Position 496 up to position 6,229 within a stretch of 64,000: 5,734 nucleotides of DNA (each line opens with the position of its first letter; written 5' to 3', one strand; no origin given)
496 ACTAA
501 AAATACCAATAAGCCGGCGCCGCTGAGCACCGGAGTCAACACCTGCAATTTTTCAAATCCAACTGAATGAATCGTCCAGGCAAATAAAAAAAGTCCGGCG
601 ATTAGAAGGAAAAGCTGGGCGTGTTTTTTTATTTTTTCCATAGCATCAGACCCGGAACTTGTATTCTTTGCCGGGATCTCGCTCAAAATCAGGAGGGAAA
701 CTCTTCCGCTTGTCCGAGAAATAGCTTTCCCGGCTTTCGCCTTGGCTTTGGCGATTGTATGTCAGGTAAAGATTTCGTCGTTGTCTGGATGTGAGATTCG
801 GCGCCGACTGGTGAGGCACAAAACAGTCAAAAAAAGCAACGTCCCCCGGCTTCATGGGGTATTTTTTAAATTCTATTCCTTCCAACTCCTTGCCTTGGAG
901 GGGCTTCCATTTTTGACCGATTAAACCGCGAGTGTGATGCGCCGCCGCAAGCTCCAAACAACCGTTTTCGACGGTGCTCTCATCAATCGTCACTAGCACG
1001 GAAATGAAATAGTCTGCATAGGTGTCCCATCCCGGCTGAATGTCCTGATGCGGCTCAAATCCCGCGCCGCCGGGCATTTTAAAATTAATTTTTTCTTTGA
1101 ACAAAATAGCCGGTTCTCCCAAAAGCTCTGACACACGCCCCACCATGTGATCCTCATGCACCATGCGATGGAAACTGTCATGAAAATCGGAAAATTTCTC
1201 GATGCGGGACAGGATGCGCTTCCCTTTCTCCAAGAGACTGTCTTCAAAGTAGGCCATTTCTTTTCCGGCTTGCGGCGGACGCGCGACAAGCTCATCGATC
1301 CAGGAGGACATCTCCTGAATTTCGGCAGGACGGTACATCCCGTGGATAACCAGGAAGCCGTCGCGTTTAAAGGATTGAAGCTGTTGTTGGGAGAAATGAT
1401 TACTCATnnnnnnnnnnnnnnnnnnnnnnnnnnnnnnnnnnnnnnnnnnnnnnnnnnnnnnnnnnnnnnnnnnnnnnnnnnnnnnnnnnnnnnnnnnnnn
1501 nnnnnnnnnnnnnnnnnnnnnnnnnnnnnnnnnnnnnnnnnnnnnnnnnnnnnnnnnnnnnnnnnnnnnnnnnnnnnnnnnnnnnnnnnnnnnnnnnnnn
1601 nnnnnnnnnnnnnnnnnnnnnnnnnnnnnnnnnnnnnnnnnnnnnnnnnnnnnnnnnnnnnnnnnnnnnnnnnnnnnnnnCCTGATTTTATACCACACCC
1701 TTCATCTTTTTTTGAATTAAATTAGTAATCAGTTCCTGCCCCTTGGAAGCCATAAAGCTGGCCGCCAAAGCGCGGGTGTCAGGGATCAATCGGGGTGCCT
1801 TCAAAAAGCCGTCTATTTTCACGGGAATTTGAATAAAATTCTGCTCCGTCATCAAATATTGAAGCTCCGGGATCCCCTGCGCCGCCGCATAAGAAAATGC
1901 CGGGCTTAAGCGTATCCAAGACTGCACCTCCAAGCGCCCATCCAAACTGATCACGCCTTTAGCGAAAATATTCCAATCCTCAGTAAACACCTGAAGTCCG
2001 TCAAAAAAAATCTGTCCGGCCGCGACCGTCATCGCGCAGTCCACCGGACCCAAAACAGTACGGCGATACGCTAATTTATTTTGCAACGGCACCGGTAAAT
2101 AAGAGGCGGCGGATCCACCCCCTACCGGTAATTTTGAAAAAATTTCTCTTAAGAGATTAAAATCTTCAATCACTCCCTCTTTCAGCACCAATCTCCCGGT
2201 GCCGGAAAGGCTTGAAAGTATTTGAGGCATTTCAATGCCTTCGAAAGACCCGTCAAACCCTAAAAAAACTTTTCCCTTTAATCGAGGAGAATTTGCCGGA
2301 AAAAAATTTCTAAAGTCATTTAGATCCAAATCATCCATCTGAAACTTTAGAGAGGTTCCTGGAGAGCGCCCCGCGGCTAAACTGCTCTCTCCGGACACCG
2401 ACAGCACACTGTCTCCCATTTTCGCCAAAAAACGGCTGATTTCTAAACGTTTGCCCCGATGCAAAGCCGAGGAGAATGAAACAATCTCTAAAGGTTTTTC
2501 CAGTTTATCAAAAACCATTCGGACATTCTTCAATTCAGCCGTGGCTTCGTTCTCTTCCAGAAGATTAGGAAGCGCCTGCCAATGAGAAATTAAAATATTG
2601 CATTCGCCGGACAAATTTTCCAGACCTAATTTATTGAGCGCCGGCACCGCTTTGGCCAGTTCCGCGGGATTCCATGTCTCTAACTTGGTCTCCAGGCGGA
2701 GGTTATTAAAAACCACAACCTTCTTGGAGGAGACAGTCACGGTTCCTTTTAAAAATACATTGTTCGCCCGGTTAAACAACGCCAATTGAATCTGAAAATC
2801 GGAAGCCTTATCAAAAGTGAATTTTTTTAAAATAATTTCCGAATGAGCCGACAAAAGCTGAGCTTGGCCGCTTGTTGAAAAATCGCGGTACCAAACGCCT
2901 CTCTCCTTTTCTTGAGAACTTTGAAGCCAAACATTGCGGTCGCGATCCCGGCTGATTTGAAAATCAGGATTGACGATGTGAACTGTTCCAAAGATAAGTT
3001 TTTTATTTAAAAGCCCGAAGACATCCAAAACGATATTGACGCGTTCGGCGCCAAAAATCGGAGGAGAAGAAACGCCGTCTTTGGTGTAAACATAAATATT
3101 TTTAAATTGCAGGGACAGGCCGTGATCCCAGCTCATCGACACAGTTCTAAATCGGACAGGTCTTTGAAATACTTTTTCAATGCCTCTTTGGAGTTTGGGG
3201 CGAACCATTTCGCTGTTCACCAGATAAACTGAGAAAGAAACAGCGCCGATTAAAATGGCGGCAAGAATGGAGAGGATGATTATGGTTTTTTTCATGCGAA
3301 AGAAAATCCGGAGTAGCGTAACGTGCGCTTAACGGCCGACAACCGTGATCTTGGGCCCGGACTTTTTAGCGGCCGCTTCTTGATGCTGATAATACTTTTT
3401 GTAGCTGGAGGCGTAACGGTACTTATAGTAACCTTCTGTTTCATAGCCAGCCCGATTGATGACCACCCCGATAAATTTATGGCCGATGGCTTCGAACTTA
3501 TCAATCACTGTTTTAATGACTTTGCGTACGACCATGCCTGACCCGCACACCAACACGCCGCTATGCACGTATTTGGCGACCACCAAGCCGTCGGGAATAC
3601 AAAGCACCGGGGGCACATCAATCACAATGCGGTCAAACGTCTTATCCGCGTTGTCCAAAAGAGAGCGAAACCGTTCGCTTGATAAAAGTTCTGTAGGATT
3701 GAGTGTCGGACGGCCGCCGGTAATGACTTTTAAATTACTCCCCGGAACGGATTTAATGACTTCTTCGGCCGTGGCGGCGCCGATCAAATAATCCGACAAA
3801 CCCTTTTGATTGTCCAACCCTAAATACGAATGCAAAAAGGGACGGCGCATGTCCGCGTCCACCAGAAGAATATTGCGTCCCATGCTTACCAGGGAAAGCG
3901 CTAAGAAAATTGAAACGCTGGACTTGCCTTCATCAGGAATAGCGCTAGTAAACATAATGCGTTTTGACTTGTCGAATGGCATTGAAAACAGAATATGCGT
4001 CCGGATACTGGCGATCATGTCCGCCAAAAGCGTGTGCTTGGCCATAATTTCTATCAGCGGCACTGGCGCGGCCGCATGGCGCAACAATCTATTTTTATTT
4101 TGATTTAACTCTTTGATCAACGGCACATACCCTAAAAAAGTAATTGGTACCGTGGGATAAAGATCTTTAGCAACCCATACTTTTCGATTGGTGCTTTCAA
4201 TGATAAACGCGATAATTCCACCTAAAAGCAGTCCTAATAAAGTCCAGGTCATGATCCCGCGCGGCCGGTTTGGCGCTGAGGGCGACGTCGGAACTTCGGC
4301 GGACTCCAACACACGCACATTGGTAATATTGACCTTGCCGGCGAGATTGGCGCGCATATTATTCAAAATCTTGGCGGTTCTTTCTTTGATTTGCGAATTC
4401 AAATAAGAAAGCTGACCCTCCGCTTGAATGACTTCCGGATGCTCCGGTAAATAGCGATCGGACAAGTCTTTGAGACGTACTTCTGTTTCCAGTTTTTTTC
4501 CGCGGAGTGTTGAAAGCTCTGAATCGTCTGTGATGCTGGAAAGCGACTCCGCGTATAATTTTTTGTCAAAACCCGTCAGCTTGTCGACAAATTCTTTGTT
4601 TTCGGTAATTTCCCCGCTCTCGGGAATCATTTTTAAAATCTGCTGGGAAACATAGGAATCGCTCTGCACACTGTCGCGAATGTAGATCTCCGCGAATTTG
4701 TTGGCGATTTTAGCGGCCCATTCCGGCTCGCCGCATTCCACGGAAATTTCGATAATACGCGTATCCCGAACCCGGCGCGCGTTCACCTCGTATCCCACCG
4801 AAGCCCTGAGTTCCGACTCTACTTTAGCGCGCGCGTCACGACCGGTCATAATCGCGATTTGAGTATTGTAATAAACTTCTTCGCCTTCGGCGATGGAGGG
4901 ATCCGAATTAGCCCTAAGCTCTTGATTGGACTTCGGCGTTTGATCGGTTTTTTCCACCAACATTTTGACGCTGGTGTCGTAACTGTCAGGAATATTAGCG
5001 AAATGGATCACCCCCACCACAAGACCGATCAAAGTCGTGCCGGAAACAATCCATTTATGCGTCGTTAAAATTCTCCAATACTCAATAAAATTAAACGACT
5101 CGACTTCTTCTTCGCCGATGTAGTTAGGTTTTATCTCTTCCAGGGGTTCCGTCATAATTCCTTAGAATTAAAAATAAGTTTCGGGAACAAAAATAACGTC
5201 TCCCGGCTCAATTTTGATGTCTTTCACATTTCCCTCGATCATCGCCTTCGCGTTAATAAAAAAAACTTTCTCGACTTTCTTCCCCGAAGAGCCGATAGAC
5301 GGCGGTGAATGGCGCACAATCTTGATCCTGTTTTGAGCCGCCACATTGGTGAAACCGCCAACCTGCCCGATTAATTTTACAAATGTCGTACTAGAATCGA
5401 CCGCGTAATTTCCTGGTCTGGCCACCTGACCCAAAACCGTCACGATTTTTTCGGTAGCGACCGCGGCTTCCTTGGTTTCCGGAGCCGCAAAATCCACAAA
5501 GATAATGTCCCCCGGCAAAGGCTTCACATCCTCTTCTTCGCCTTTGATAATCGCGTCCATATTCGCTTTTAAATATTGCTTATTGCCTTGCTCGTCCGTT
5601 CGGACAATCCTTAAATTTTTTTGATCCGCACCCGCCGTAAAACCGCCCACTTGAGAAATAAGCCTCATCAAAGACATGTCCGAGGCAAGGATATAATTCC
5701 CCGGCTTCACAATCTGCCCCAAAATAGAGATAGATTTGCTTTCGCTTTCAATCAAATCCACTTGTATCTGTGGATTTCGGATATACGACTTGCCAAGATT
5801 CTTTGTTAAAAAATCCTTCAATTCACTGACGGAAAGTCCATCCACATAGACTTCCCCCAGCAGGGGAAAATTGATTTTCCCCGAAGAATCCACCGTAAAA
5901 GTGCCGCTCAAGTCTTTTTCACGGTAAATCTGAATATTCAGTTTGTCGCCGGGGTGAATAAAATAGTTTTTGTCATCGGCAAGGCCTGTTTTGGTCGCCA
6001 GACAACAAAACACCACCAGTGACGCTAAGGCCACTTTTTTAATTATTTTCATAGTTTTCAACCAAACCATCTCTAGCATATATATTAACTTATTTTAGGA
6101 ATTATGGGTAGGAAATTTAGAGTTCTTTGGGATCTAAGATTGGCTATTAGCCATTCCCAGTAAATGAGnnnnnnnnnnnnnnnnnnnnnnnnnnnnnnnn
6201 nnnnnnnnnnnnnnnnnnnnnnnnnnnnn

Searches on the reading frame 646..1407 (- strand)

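Call 70: search_protein_families(library=ncbifam, proteins=[window:646-1407:-], max_evalue=0.00001)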
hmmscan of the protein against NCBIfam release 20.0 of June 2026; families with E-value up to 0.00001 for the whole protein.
window:646-1407:- (253 aa): 3 families
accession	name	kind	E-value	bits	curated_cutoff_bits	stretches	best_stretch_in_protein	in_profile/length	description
NF052437.1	MPhHdxlPhnYGIM8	equivalog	8.7e-53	179.4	500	1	1-238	1-234/260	methylphosphonate hydroxylase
TIGR02408.1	ectoine_ThpD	equivalog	1.5e-13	50.7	336.5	1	4-128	16-135/277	ectoine hydroxylase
TIGR01762.1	chlorin-enz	subfamily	7.8e-09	35.3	226.3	1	5-154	3-153/288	chlorinating enzyme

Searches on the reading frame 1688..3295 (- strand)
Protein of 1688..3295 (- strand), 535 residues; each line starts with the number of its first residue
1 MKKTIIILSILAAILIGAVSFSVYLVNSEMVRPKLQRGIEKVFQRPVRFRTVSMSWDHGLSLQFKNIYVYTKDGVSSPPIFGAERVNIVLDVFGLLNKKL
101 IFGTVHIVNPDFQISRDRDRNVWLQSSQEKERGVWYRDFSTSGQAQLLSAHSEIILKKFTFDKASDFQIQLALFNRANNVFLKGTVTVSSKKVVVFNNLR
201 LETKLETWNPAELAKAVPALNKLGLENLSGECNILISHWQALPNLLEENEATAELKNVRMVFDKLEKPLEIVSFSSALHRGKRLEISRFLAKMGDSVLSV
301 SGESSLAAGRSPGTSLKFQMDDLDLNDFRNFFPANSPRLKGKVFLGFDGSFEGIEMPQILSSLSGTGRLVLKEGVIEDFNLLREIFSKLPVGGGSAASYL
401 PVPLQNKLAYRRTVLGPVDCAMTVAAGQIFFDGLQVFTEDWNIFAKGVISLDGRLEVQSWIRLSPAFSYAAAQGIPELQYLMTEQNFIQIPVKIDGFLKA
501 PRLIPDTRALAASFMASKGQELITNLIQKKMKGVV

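Call 6: search_protein_families(library=pfam, proteins=[window:1688-3295:-], max_evalue=0.01)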
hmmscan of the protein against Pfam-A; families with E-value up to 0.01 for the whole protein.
window:1688-3295:- (535 aa): 3 families
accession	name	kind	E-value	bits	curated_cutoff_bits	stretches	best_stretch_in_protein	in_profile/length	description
PF13116.12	YhdP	-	3.2e-11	42.4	46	1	3-189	13-187/1224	YhdP protein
PF05170.20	AsmA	-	2.7e-06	26.9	29.8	1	1-126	1-129/607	AsmA family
PF05359.17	DUF748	-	0.00018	20.2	50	1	8-126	19-131/1037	Domain of Unknown Function (DUF748)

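Call 70: search_protein_families(library=ncbifam, proteins=[window:1688-3295:-], max_evalue=0.00001)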
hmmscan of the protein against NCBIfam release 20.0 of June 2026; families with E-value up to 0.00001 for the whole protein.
window:1688-3295:- (535 aa): 1 family
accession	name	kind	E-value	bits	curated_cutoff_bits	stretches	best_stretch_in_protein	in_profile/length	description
TIGR02099.1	TIGR02099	equivalog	4.3e-07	28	519.15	0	5-220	11-221/1260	YhdP family protein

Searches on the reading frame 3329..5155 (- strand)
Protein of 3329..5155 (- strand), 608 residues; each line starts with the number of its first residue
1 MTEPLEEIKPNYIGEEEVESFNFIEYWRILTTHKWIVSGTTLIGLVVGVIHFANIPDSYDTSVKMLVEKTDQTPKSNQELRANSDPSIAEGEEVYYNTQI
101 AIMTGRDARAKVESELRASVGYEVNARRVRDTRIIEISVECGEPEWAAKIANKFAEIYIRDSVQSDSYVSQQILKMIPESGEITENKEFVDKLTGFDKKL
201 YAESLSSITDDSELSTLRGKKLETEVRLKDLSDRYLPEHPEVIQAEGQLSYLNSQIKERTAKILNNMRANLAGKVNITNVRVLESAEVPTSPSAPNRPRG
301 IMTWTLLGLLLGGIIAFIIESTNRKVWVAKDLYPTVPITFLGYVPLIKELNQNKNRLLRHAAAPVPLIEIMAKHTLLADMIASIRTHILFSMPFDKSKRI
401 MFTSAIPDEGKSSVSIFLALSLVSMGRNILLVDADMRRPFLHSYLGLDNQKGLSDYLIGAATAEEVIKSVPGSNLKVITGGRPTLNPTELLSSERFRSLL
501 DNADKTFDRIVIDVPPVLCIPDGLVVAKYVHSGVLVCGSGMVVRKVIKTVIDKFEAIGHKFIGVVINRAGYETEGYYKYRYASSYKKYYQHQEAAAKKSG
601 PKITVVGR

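Call 6: search_protein_families(library=pfam, proteins=[window:3329-5155:-], max_evalue=0.01)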
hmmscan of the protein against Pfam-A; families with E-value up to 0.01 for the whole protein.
window:3329-5155:- (608 aa): 6 families
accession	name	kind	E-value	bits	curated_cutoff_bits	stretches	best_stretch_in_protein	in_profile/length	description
PF02706.20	Wzz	-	5.9e-08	33.4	25.5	1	20-115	2-90/91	Chain length determinant protein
PF13614.12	AAA_31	-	1.8e-07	31.7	27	1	410-519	14-130/177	AAA domain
PF10609.15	ParA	-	1.9e-06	27.9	27.1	1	410-574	16-180/246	NUBPL iron-transfer P-loop NTPase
PF13807.11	GNVR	-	4.5e-06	26.9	27.7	1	268-318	29-79/82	G-rich domain on putative tyrosine kinase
PF01656.29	CbiA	-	1.3e-05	25.6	25.4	1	405-572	6-86/125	CobQ/CobB/MinD/ParA nucleotide binding domain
PF09140.17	MipZ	-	0.0016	18.2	20.7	1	409-515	12-108/262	ATPase MipZ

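Call 70: search_protein_families(library=ncbifam, proteins=[window:3329-5155:-], max_evalue=0.00001)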
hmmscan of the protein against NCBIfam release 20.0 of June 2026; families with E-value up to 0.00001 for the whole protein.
window:3329-5155:- (608 aa): 10 families
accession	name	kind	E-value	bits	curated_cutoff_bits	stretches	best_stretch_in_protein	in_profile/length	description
TIGR01005.1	eps_transp_fam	subfamily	3.1e-51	174.5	411.7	1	264-592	396-739/754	exopolysaccharide transport protein family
TIGR01007.1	eps_fam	subfamily_domain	6.8e-44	149.9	108.05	1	383-580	5-201/204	polysaccharide biosynthesis tyrosine autokinase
NF007350.0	PRK09841.1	equivalog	2.2e-42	145.1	1248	1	274-585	401-724/726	tyrosine-protein kinase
NF008568.0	PRK11519.1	equivalog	5.8e-41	140.5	1068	1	275-585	402-719/720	tyrosine-protein kinase Wzc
TIGR03018.1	pepcterm_TyrKin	hypoth_equivalog_domain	2.4e-34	118.5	230.65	1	384-567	18-207/207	XrtA-associated tyrosine autokinase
TIGR03029.1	EpsG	equivalog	1.3e-25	90.1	313.8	1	380-567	86-273/274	chain length determinant protein tyrosine kinase EpsG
TIGR03017.1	EpsF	equivalog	9.1e-19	67.5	422.75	1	269-342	368-441/444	chain length determinant protein EpsF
TIGR01006.1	polys_exp_MPA1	subfamily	1.9e-17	63.5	296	2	254-345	127-222/226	CspC family polysaccharide chain length determinant protein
TIGR03007.1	pepcterm_ChnLen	equivalog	2.2e-16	59.2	278.85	1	277-362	393-478/498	XrtA system polysaccharide chain length determinant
TIGR01969.1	minD_arch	subfamily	6.7e-10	38.6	201.75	1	401-573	4-174/251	cell division ATPase MinD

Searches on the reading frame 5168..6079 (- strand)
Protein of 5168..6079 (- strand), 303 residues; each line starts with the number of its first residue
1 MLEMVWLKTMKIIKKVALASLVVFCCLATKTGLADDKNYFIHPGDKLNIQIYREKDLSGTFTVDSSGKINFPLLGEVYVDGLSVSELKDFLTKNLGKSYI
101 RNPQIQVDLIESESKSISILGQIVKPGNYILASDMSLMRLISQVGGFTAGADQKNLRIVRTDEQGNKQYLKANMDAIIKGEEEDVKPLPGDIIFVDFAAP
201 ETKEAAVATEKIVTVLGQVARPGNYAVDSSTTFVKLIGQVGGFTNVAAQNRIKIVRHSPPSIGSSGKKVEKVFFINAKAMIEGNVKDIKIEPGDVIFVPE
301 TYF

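Call 6: search_protein_families(library=pfam, proteins=[window:5168-6079:-], max_evalue=0.01)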
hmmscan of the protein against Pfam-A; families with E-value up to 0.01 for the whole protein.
window:5168-6079:- (303 aa): 3 families
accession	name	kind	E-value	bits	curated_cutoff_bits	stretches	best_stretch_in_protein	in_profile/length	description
PF02563.21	Poly_export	-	9.5e-25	87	28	1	35-109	3-76/77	Polysaccharide biosynthesis/export protein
PF10531.15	SLBB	-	3e-24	85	27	2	212-259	1-47/55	SLBB domain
PF22461.2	SLBB_2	-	4.1e-19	68.9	27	2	211-298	1-79/79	SLBB domain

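Call 70: search_protein_families(library=ncbifam, proteins=[window:5168-6079:-], max_evalue=0.00001)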
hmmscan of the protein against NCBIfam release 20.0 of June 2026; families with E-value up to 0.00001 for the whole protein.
window:5168-6079:- (303 aa): 4 families
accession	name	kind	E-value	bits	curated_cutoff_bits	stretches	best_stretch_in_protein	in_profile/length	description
TIGR03027.2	pepcterm_export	equivalog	5e-40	137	180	2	38-196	2-165/169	XrtA/PEP-CTERM system exopolysaccharide export protein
TIGR03028.1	EpsE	equivalog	1.8e-34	119.1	262.65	2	38-256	1-208/239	polysaccharide export protein EpsE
NF041843.1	EpsY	equivalog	1.3e-31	109.4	320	2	34-195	48-210/211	exopolysaccharide export protein EpsY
NF011658.0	PRK15078.1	subfamily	8.9e-19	67.5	333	1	49-298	107-344/380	polysaccharide export protein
